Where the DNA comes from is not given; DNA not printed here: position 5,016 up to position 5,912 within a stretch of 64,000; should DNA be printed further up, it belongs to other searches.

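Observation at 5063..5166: Divergent yedK(SRAP)-lexA control region with Cheo-type LexA dyad and a probably leaderless lexA transcript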

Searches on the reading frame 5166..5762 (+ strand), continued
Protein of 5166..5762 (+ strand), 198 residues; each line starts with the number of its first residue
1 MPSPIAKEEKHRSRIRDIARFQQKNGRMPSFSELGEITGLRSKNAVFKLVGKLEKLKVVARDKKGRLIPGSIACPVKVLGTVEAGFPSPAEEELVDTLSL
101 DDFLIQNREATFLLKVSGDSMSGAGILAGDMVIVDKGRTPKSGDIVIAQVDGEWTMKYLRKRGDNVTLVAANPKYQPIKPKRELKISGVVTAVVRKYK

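Call 72: predict_structure(alignment_id=A1)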
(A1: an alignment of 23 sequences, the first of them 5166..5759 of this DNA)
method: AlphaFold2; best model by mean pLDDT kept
length: 198 residues; sequences in the alignment: 23
mean_pLDDT: 48.9   pTM: 0.36
mean pLDDT of the five models: 48.9, 48.9, 48.4, 48.4, 44.7
residues with pLDDT >= 90: 0; 70-90: 55; 50-70: 17; < 50: 126
segments of 3 or more residues with pLDDT < 50: 73-162, 165-198
pLDDT, mean of each block of 10 residues (from residue 1): 58 76 77 85 84 73 72 40 26 27 32 34 33 39 45 43 46 35 25 22
secondary structure, 60 per line:
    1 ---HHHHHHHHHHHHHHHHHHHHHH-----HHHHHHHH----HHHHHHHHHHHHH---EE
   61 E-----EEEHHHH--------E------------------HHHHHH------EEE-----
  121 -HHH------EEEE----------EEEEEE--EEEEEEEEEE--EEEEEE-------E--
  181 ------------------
elements in order: H4-25 H31-38 H43-55 E59-61 E67-69 H70-73 H101-106 E113-115 E131-134 E145-150 E153-162 E165-170
